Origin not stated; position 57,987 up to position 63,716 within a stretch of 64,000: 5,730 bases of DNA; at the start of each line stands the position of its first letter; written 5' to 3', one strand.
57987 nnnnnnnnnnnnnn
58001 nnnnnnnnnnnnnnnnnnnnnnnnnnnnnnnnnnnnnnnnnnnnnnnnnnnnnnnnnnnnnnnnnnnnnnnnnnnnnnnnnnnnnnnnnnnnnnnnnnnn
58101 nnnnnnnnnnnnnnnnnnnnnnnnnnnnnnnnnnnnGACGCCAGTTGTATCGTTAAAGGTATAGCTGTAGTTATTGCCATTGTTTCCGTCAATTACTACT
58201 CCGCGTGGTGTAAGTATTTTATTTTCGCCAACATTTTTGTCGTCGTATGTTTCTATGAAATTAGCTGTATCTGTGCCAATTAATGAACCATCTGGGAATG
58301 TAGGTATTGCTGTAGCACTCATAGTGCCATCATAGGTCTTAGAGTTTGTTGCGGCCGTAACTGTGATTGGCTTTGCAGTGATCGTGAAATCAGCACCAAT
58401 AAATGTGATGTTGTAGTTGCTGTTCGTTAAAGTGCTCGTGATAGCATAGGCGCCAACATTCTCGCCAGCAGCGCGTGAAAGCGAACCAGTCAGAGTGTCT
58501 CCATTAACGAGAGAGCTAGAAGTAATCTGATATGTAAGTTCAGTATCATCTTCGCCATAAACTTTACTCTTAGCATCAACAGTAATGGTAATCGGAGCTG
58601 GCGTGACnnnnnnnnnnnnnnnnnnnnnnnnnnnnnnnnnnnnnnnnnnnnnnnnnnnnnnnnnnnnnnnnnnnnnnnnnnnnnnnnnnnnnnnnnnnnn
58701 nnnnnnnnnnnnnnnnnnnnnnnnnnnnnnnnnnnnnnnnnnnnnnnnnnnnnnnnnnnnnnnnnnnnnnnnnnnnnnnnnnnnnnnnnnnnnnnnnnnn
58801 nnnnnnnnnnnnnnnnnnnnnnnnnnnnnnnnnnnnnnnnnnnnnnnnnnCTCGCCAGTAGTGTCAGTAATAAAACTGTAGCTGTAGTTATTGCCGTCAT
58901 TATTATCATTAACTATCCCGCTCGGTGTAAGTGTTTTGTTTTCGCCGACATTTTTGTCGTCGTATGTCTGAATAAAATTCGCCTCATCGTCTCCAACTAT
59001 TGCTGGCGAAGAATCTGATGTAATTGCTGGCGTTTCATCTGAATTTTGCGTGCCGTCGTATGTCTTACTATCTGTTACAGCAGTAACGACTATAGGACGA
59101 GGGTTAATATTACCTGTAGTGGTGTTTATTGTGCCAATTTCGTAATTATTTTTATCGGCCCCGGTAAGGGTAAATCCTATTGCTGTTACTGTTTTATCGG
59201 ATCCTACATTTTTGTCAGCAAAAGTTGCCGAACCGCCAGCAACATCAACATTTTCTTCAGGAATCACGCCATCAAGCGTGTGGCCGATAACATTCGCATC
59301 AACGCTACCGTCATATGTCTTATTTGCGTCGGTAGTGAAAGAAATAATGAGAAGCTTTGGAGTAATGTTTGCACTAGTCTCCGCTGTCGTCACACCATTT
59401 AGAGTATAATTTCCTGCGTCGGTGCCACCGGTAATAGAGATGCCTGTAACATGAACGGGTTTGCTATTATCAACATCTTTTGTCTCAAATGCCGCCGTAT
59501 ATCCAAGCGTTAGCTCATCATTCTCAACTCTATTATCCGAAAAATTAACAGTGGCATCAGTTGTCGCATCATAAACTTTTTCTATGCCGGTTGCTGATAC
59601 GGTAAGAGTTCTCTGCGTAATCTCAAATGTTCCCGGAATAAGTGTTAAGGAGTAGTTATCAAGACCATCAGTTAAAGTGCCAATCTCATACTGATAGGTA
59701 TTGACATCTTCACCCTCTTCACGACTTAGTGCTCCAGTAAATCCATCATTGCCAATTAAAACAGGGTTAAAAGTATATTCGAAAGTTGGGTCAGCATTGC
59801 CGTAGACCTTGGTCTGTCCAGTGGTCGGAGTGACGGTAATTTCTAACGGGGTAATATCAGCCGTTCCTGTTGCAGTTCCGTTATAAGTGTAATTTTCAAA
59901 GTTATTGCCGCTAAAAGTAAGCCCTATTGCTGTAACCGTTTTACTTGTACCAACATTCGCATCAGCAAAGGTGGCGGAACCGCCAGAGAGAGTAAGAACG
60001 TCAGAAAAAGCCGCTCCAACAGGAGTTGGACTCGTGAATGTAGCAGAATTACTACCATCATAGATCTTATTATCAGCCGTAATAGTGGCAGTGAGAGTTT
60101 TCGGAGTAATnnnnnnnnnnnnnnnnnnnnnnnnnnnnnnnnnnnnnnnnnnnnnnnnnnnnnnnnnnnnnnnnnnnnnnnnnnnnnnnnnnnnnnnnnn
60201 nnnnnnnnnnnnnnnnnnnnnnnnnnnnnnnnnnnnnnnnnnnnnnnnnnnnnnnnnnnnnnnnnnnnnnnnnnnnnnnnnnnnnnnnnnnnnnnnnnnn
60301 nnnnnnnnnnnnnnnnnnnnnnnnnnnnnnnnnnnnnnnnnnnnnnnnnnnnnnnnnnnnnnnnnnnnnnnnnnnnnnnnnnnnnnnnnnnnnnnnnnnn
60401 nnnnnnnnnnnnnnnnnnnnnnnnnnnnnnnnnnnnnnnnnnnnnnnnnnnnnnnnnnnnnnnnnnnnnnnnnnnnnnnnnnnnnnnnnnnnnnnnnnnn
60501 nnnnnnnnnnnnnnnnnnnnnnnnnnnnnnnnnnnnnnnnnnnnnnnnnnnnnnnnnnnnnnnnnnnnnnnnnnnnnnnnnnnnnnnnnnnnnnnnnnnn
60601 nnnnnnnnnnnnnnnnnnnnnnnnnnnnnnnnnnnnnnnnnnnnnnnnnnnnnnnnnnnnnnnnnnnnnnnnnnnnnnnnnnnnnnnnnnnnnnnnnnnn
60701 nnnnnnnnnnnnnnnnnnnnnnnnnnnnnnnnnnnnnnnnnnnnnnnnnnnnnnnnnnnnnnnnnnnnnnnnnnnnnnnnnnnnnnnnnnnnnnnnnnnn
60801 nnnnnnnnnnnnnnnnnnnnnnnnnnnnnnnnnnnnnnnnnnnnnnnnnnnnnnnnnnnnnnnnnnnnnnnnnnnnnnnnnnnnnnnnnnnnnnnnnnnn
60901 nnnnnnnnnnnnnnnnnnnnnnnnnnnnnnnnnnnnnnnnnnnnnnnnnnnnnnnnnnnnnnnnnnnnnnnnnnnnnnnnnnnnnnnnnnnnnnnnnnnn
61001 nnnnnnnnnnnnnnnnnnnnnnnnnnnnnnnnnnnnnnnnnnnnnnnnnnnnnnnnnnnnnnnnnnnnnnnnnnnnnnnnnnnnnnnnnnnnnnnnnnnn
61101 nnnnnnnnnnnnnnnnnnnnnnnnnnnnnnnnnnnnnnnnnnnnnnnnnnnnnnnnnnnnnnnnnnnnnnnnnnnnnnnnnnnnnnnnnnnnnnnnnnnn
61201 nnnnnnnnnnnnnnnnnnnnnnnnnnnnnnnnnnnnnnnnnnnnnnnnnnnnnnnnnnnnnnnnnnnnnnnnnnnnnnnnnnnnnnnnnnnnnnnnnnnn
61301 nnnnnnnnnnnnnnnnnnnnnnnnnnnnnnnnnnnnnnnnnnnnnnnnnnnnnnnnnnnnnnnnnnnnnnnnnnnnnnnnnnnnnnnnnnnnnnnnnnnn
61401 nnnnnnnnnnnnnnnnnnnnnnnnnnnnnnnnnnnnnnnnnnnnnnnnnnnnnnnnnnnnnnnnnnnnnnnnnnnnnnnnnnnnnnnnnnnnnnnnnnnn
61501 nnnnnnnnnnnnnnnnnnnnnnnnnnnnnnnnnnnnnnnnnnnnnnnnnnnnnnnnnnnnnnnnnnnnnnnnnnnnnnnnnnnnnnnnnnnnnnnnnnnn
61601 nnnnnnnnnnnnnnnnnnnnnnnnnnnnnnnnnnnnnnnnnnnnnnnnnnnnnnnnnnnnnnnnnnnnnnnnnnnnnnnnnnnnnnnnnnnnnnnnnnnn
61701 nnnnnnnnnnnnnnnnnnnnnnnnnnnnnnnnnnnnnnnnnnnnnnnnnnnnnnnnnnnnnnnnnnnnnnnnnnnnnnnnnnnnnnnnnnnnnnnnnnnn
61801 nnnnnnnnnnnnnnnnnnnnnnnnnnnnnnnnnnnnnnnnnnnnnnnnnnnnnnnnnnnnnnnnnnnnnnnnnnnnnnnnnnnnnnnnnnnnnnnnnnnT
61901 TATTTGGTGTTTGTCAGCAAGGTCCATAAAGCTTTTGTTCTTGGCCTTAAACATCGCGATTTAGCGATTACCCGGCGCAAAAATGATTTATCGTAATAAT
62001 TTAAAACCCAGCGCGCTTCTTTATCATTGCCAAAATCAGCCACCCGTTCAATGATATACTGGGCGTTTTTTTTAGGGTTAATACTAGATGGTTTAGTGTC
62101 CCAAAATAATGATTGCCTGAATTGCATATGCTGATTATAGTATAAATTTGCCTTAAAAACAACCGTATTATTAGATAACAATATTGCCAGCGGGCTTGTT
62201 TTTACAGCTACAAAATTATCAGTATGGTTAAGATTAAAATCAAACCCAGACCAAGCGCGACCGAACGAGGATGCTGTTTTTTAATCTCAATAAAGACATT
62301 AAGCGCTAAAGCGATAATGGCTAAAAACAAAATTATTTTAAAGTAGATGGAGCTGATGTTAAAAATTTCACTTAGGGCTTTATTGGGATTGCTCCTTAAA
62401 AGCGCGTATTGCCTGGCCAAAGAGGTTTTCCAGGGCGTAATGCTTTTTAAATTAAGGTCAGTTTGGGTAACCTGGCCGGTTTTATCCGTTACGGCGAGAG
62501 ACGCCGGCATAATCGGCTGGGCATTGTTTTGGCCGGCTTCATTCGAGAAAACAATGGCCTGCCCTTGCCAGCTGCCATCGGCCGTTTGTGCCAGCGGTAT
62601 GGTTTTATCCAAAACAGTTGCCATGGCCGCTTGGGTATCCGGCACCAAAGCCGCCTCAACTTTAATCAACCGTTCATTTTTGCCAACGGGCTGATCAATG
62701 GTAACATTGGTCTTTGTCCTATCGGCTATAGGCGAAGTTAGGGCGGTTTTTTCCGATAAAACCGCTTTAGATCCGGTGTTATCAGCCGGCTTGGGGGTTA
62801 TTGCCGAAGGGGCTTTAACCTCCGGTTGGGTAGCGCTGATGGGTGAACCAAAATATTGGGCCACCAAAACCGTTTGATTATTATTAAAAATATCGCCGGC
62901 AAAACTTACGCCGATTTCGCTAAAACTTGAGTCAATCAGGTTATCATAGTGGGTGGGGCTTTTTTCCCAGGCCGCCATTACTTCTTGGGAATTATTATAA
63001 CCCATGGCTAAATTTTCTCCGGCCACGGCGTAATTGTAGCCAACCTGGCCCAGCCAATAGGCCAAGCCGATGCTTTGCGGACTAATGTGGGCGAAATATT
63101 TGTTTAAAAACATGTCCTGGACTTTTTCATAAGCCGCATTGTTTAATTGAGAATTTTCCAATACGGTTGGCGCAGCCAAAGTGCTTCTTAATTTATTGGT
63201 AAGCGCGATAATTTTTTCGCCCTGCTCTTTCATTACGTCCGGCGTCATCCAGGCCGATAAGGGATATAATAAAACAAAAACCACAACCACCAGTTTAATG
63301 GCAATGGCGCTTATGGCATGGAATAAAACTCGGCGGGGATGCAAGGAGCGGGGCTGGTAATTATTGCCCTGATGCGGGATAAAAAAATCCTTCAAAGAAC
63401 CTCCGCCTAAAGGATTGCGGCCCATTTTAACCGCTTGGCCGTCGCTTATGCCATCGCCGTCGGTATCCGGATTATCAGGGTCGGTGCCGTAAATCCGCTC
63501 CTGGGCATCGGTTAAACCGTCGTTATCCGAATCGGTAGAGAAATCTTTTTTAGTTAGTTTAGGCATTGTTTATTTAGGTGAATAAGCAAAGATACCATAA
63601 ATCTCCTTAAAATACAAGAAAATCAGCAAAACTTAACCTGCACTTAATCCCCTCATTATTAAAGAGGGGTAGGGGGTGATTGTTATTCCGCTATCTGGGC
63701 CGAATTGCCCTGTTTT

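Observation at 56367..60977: Giant MBG-repeat adhesin with a 714-bp tandem duplication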

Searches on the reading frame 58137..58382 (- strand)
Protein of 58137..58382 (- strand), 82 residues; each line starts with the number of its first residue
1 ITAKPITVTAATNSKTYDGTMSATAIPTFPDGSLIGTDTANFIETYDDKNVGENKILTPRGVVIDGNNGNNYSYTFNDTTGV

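Call 42: search_protein_families(library=pfam, proteins=[window:58137-58382:-], max_evalue=0.01)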
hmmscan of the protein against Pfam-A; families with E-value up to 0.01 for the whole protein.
seq(82 aa): 1 family
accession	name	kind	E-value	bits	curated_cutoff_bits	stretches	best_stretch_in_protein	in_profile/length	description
PF18657.6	YDG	-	4.7e-11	43.2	25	1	2-74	1-80/85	YDG domain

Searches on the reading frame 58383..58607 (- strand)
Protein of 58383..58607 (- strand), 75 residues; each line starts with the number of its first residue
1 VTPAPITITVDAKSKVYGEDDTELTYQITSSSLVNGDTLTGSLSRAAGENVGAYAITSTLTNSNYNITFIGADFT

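Call 42: search_protein_families(library=pfam, proteins=[window:58383-58607:-], max_evalue=0.01)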
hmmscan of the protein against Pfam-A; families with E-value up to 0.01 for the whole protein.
seq(75 aa): 2 families
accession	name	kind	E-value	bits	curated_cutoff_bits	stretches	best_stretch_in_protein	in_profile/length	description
PF18676.6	MBG_2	-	4.4e-21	75.7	25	1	6-75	1-72/72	MBG domain (YGX type)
PF18887.5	MBG_3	-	0.0026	18.2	25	1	7-66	2-59/72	MBG domain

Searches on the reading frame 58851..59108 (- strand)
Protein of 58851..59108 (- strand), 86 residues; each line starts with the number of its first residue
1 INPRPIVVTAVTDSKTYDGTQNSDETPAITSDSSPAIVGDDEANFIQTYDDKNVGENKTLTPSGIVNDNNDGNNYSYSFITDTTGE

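Call 42: search_protein_families(library=pfam, proteins=[window:58851-59108:-], max_evalue=0.01)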
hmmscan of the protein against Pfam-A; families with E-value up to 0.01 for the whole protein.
seq(86 aa): 1 family
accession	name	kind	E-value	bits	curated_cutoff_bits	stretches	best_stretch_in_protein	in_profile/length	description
PF18657.6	YDG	-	8.9e-12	45.5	25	1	2-77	1-80/85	YDG domain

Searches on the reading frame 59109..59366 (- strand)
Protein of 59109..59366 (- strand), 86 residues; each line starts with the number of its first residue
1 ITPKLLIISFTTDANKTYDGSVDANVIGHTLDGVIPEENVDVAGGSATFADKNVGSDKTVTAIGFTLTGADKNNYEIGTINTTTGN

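Call 42: search_protein_families(library=pfam, proteins=[window:59109-59366:-], max_evalue=0.01)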
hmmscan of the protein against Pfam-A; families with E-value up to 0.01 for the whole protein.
seq(86 aa): 1 family
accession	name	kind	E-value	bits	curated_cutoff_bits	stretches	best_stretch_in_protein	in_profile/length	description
PF18657.6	YDG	-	4.6e-19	68.9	25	1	2-80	1-83/85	YDG domain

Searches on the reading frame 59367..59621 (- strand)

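Call 42: search_protein_families(library=pfam, proteins=[window:59367-59621:-], max_evalue=0.01)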
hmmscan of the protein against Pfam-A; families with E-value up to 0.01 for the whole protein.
seq(85 aa): 1 family
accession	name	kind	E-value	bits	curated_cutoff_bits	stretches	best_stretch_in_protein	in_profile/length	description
PF18657.6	YDG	-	7.2e-15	55.4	25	1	2-78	1-84/85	YDG domain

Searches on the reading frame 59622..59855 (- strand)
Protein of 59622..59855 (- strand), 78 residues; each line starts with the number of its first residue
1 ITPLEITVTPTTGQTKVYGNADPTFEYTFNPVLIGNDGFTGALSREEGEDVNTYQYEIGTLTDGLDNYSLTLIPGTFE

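Call 42: search_protein_families(library=pfam, proteins=[window:59622-59855:-], max_evalue=0.01)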
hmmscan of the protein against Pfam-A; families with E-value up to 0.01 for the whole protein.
seq(78 aa): 1 family
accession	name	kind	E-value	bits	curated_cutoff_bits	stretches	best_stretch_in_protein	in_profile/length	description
PF18676.6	MBG_2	-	7e-16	59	25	1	6-77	1-71/72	MBG domain (YGX type)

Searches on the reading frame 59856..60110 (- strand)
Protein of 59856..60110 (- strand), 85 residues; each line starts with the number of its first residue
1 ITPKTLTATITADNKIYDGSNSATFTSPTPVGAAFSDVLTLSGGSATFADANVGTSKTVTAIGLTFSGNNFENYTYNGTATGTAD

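Call 42: search_protein_families(library=pfam, proteins=[window:59856-60110:-], max_evalue=0.01)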
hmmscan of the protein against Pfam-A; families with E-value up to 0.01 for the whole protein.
seq(85 aa): 1 family
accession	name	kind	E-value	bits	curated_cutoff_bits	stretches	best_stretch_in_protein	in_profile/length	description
PF18657.6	YDG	-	2.2e-17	63.5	25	1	2-79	1-83/85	YDG domain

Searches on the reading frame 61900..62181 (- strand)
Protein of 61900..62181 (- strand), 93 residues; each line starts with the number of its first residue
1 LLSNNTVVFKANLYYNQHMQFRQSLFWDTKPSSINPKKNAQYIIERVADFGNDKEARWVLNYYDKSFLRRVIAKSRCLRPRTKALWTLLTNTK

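Call 11: search_protein_families(library=ncbifam, proteins=[window:61900-62181:-], max_evalue=0.01)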
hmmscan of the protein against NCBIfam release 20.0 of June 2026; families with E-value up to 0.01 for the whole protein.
window:61900-62181:- (93 aa): 0 families

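Call 12: search_protein_families(library=pfam, proteins=[window:61900-62181:-], max_evalue=0.01)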
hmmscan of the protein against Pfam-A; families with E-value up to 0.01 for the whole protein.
window:61900-62181:- (93 aa): 1 family
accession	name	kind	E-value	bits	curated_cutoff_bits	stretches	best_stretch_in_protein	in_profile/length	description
PF21956.1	DUF6922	-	8.1e-16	57.7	27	1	21-71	1-51/52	Family of unknown function (DUF6922)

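Call 87: search_protein_families(library=padloc, proteins=[window:61900-62181:-], max_evalue=0.001)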
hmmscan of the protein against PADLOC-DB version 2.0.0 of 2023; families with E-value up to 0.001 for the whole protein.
window:61900-62181:- (93 aa): 0 families

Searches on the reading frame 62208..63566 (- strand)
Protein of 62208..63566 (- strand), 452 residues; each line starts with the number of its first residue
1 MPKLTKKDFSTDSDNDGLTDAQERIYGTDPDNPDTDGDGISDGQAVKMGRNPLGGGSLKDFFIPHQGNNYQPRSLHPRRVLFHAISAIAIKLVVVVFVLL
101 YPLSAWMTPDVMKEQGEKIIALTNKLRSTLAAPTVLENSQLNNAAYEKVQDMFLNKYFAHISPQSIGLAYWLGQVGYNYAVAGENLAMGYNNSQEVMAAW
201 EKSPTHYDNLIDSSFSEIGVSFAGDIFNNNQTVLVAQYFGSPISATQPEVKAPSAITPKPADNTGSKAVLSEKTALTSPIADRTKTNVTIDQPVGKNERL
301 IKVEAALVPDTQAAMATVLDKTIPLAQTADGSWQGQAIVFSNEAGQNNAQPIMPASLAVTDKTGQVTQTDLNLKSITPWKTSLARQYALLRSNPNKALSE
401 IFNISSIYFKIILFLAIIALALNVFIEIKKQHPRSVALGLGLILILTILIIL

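Call 11: search_protein_families(library=ncbifam, proteins=[window:62208-63566:-], max_evalue=0.01)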
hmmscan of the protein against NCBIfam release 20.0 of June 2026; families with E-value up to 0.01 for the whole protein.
window:62208-63566:- (452 aa): 4 families
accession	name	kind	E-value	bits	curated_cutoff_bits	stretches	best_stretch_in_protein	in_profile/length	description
TIGR02909.1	spore_YkwD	subfamily_domain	9.6e-23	80.5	171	1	114-224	3-113/127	uncharacterized protein, YkwD family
NF052539.1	DivAsocLipDalA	equivalog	2e-09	37.5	200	1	120-223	52-155/169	divisome-associated lipoprotein DalA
NF033765.2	gliding_CglD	equivalog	2.8e-05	22.1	400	1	11-45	265-299/1124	adventurous gliding motility lipoprotein CglD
NF047639.1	throspo3_MtsD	equivalog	0.00075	17.7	800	1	9-53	479-528/651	cell-cell cohesion protein MtsD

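Call 12: search_protein_families(library=pfam, proteins=[window:62208-63566:-], max_evalue=0.01)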
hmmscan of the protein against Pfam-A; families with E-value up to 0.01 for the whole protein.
window:62208-63566:- (452 aa): 3 families
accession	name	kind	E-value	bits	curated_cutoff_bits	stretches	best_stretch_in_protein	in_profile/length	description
PF00188.32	CAP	-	4.2e-12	47.4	21.1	1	121-230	2-110/117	Cysteine-rich secretory protein family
PF18884.5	TSP3_bac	-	2.7e-10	40.4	25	2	12-30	1-19/22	Bacterial TSP3 repeat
PF04992.19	RNA_pol_Rpb1_6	-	0.0096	16.2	23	0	70-154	109-183/189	RNA polymerase Rpb1, domain 6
